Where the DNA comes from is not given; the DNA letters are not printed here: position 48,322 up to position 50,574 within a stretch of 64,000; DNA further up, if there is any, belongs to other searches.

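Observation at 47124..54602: rseP followed by a POTRA-reduced Omp85 and tamB, a BamA-TamB style arrangement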

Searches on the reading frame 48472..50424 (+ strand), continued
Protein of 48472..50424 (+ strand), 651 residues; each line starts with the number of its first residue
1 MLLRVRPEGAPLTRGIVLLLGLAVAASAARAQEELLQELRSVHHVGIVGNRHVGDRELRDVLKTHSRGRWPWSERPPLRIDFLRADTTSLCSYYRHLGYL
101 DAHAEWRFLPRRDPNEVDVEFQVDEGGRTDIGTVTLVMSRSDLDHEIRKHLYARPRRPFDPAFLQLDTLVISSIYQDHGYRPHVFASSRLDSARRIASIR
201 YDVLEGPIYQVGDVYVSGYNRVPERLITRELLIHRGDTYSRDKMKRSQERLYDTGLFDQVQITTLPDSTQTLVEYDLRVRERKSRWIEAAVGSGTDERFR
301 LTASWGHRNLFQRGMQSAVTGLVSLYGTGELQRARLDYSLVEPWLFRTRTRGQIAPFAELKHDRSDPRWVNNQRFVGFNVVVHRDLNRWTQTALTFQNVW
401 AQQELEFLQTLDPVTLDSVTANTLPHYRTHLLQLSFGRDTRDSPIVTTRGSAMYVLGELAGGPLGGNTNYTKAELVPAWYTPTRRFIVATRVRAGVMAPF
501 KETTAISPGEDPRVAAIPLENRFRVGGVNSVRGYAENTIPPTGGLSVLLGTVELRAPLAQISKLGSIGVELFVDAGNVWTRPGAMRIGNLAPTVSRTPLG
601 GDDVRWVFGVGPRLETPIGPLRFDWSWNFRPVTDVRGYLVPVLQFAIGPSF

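Call 76: list_cluster_members(proteins=[P0305, P0329, P0336, P0346, P0348, P0351, P0360, P0367, P0383, P0306])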
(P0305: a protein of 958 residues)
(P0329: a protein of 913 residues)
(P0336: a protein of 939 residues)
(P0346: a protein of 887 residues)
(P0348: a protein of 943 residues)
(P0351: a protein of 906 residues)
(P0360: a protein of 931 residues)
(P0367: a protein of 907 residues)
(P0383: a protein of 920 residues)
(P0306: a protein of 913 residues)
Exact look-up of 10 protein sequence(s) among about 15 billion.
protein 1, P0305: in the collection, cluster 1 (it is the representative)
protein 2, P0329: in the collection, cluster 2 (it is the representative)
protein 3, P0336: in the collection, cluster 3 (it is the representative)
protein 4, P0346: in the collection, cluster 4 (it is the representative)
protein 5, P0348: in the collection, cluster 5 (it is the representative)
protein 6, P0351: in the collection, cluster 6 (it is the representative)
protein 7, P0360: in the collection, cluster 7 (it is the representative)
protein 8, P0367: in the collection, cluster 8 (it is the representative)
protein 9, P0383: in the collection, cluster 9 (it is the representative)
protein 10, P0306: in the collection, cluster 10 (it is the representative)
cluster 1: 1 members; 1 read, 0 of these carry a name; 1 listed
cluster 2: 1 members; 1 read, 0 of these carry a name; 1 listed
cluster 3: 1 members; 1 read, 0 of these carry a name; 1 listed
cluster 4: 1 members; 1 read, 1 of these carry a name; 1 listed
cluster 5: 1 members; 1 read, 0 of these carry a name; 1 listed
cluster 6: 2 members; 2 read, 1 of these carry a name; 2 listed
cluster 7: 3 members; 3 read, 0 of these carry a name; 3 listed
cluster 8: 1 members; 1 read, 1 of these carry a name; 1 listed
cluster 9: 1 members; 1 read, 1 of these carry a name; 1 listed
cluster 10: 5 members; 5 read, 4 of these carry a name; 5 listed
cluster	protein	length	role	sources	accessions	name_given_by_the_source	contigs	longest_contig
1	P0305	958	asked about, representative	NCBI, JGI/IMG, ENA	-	-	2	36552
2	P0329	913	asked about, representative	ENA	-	-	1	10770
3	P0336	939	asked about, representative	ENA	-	-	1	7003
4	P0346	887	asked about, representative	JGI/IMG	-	outer membrane protein insertion porin family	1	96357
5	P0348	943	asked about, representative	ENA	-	-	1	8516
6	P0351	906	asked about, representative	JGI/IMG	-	outer membrane protein insertion porin family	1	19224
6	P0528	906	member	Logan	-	-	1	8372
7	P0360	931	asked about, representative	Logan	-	-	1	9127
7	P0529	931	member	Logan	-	-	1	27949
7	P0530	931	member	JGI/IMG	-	-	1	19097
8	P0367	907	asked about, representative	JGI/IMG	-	outer membrane protein insertion porin family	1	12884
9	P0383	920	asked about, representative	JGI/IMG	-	outer membrane protein insertion porin family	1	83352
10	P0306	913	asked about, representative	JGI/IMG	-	outer membrane protein insertion porin family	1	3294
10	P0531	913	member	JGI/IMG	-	outer membrane protein insertion porin family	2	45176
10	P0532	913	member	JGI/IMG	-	outer membrane protein insertion porin family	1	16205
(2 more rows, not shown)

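Call 77: find_encoding_contigs(protein=P0417, flank=10000, max_places=2)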
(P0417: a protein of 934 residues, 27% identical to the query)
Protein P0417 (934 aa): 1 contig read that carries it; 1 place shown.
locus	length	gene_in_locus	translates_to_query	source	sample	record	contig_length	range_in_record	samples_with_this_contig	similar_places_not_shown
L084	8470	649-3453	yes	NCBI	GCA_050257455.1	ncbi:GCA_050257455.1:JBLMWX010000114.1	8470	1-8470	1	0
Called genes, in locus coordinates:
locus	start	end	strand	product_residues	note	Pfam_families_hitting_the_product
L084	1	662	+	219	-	PF04357:TamB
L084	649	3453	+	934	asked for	PF08478:POTRA_1 (faint), PF07244:POTRA, PF08479:POTRA_2 (weak), PF01103:Omp85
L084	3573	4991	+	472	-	PF01590:GAF, PF13185:GAF_2, PF13492:GAF_3, PF00990:GGDEF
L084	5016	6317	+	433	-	PF00990:GGDEF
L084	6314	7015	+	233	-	PF02518:HATPase_c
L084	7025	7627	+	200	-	-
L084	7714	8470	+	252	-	PF01966:HD (weak)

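Call 78: find_encoding_contigs(protein=P0346, flank=10000, max_places=2)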
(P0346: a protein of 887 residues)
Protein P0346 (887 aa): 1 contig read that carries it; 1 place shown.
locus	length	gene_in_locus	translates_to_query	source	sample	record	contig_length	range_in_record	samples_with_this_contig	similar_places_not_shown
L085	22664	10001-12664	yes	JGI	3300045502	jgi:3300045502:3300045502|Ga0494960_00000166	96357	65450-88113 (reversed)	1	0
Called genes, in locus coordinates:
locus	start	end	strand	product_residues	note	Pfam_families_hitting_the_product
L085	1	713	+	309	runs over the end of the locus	PF00698:Acyl_transf_1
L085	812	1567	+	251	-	PF00106:adh_short, PF08659:KR, PF13561:adh_short_C2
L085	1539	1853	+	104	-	PF00550:PP-binding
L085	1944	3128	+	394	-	PF00109:ketoacyl-synt, PF02801:Ketoacyl-synt_C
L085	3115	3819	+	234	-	PF22935:RM44_endonuclase (faint), PF14622:Ribonucleas_3_3, PF00636:Ribonuclease_3, PF00035:dsrm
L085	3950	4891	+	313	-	PF08100:Dimerisation, PF00891:Methyltransf_2, PF13489:Methyltransf_23 (weak), PF05175:MTS (weak), PF13847:Methyltransf_31, PF08241:Methyltransf_11, PF08242:Methyltransf_12, PF13649:Methyltransf_25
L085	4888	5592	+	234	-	PF04238:DUF420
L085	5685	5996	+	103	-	PF08899:DUF1844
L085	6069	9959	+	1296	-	PF27051:TamB_N (faint), PF04357:TamB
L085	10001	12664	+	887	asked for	PF07244:POTRA (weak), PF08479:POTRA_2 (faint), PF07244:POTRA, PF01103:Omp85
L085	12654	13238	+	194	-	PF14334:DUF4390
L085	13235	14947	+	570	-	PF19312:NtrY_N, PF00672:HAMP, PF00512:HisKA, PF02518:HATPase_c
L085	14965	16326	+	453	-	PF00072:Response_reg, PF00158:Sigma54_activat, PF14532:Sigma54_activ_2, PF07728:AAA_5, PF25601:AAA_lid_14, PF02954:HTH_8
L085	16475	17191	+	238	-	PF13441:Gly-zipper_YMGG, PF05433:Rick_17kDa_Anti (weak), PF13488:Gly-zipper_Omp, PF00691:OmpA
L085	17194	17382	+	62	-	-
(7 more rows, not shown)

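Call 79: find_encoding_contigs(protein=P0383, flank=10000, max_places=2)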
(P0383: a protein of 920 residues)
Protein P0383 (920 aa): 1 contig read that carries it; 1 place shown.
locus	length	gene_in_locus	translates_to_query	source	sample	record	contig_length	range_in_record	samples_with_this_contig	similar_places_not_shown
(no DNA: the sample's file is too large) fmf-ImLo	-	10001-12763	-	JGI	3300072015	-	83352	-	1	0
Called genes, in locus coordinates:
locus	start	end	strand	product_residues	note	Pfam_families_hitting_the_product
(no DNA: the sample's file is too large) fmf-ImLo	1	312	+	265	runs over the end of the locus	PF04542:Sigma70_r2, PF04539:Sigma70_r3 (weak), PF08281:Sigma70_r4_2, PF04545:Sigma70_r4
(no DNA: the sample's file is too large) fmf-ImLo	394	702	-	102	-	PF13576:Pentapeptide_3 (faint), PF13599:Pentapeptide_4, PF00805:Pentapeptide (weak)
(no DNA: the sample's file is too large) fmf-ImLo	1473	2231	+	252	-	PF00072:Response_reg, PF00196:GerE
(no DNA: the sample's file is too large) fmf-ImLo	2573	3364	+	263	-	PF02518:HATPase_c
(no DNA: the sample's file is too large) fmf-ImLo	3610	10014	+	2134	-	PF05359:DUF748 (faint), PF27051:TamB_N (faint), PF04357:TamB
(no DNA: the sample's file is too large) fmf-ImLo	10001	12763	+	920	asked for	PF07244:POTRA, PF08479:POTRA_2 (faint), PF07244:POTRA, PF01103:Omp85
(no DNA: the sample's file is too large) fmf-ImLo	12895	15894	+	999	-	PF05729:NACHT, PF13576:Pentapeptide_3 (faint), PF00805:Pentapeptide (weak), PF13599:Pentapeptide_4 (faint), PF00805:Pentapeptide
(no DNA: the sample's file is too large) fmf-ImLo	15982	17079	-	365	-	PF01408:GFO_IDH_MocA, PF21252:Glyco_hydro_109_C, PF02894:GFO_IDH_MocA_C (weak), PF22725:GFO_IDH_MocA_C3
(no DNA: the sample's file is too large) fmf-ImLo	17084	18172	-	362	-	PF14486:DUF4432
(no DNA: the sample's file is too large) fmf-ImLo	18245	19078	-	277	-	PF00795:CN_hydrolase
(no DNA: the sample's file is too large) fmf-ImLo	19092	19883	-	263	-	PF02673:BacA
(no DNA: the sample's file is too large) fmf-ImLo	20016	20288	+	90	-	PF04365:BrnT_toxin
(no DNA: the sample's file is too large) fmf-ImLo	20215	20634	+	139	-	PF13560:HTH_31 (faint), PF15731:MqsA_antitoxin (weak), PF01381:HTH_3 (weak)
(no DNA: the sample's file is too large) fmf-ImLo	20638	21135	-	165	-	-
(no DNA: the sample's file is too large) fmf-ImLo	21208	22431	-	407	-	PF06224:AlkZ-like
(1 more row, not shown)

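Call 80: find_encoding_contigs(protein=P0376, flank=10000, max_places=3)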
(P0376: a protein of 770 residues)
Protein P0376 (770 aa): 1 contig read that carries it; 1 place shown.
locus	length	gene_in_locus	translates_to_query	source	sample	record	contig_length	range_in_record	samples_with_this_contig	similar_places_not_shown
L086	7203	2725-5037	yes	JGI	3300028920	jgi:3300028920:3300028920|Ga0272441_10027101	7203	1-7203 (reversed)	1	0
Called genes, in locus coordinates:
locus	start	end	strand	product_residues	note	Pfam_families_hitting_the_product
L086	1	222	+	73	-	?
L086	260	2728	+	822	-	PF02861:Clp_N, PF23569:NBD_SMAX1, PF00004:AAA, PF17871:AAA_lid_9, PF00004:AAA, PF07724:AAA_2, PF07728:AAA_5, PF10431:ClpB_D2-small, +5 more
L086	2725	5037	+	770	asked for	PF08479:POTRA_2 (faint), PF07244:POTRA, PF01103:Omp85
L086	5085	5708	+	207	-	PF03938:OmpH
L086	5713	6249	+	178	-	PF03331:LpxC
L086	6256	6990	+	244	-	PF03331:LpxC, PF07977:FabA, PF22817:ApeP-like (weak), PF22818:ApeI-like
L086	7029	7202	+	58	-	?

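Call 81: list_cluster_members(proteins=[P0376, P0319, P0337, P0362, P0379, P0356, P0254, P0257, P0255, P0263])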
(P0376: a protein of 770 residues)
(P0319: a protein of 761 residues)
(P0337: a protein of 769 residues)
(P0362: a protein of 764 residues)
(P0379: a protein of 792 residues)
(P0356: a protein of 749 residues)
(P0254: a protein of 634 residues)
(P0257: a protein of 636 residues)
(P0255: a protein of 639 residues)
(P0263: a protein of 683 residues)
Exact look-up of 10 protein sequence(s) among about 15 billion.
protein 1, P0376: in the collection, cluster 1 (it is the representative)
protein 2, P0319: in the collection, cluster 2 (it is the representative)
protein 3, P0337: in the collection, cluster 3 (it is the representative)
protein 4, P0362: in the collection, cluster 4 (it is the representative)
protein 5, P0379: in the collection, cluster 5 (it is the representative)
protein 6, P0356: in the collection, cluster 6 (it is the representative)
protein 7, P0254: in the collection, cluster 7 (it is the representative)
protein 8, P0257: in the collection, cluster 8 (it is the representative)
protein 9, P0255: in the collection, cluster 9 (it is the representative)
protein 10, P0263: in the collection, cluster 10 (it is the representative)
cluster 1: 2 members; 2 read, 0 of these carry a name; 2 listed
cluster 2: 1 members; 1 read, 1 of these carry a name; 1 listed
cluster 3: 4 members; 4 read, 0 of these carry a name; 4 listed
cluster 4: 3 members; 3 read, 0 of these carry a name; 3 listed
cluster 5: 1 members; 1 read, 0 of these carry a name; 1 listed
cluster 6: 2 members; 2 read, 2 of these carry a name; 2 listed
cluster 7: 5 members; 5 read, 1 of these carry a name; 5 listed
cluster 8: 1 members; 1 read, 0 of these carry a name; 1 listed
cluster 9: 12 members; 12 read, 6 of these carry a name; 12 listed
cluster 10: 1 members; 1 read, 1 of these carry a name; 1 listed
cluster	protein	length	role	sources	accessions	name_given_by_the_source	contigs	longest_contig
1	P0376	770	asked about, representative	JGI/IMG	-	-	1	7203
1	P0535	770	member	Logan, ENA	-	-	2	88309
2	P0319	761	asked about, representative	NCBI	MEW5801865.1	MAG: outer membrane protein assembly factor BamA [bacterium]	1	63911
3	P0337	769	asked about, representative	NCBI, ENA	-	-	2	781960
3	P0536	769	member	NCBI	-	-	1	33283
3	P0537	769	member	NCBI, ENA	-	-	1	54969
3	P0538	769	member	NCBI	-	-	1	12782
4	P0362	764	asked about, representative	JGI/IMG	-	-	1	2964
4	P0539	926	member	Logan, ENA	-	-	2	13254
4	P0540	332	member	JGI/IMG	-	-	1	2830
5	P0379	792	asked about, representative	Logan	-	-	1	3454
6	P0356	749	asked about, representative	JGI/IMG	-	outer membrane protein insertion porin family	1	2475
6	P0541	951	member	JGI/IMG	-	outer membrane protein insertion porin family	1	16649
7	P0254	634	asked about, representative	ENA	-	-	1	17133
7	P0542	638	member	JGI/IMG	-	outer membrane protein assembly complex protein YaeT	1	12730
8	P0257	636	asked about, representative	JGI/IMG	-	-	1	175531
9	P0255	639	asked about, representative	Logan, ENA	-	-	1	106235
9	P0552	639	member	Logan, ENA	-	-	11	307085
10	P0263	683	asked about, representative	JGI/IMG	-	outer membrane protein insertion porin family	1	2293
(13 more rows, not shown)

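Call 82: find_encoding_contigs(protein=P0535, flank=10000, max_places=2)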
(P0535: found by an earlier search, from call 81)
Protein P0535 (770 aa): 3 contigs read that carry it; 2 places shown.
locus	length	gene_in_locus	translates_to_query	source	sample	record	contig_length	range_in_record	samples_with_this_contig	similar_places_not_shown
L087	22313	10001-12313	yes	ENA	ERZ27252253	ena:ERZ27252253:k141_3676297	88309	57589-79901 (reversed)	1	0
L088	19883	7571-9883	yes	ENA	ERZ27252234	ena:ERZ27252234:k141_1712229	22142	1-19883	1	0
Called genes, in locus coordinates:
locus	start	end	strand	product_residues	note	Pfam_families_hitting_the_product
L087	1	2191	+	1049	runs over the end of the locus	PF01301:Glyco_hydro_35, PF22369:GLMA_2nd, PF14258:DUF4350 (faint)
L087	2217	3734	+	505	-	PF01336:tRNA_anti-codon, PF00152:tRNA-synt_2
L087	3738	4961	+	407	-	PF12704:MacB_PCD, PF02687:FtsX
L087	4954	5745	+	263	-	PF00005:ABC_tran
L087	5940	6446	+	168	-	PF02151:UVR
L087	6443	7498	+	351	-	PF00217:ATP-gua_Ptrans, PF27454:McsB_C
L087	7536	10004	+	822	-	PF02861:Clp_N, PF23569:NBD_SMAX1, PF00004:AAA, PF17871:AAA_lid_9, PF00004:AAA, PF07724:AAA_2, PF07728:AAA_5, PF10431:ClpB_D2-small, +5 more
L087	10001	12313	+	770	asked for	PF08479:POTRA_2 (faint), PF07244:POTRA, PF01103:Omp85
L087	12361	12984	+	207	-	PF03938:OmpH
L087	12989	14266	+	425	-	PF03331:LpxC, PF22817:ApeP-like (faint), PF07977:FabA, PF22818:ApeI-like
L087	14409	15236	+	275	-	PF25084:LbH_EIF2B (faint), PF25087:GMPPB_C (faint), PF00132:Hexapep, PF13720:Acetyltransf_11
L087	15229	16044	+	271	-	PF17930:LpxI_N, PF06230:LpxI_C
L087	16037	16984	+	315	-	PF01408:GFO_IDH_MocA, PF02826:2-Hacid_dh_C (faint), PF22725:GFO_IDH_MocA_C3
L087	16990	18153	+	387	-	PF02684:LpxB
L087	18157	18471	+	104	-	-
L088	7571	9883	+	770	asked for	PF08479:POTRA_2 (faint), PF07244:POTRA, PF01103:Omp85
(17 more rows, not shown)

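Call 83: find_encoding_contigs(protein=P0257, flank=8000, max_places=1)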
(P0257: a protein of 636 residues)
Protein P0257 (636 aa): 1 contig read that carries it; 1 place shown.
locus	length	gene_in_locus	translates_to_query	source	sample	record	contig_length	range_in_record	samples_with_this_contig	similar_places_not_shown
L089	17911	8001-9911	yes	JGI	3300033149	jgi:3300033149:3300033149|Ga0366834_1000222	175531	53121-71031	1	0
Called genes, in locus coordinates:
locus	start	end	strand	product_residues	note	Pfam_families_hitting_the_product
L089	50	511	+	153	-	PF00572:Ribosomal_L13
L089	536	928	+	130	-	PF00380:Ribosomal_S9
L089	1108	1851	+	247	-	PF00318:Ribosomal_S2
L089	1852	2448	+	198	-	PF00889:EF_TS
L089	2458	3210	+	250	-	PF00696:AA_kinase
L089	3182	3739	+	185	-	PF01765:RRF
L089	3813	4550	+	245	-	PF01255:Prenyltransf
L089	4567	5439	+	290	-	PF01148:CTP_transf_1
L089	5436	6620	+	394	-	PF02670:DXP_reductoisom, PF08436:DXP_redisom_C, PF13288:DXPR_C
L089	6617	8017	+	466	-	PF02163:Peptidase_M50, PF21558:Pept_S41_N_bact (faint), PF00595:PDZ (weak), PF13180:PDZ_2 (weak), PF17820:PDZ_6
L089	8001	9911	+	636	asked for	PF07244:POTRA, PF01103:Omp85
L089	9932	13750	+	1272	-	PF27051:TamB_N (faint), PF04357:TamB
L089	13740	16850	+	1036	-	PF13485:Peptidase_MA_2, PF00930:DPPIV_N (faint), PF26549:Tricorn_N, PF26550:Tricorn_2nd, PF07676:PD40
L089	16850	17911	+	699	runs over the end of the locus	PF00580:UvrD-helicase, PF01443:Viral_helicase1 (faint), PF13245:AAA_19, PF13604:AAA_30 (faint), PF13087:AAA_12 (faint), PF13361:UvrD_C, PF13538:UvrD_C_2, PF21196:PcrA_UvrD_tudor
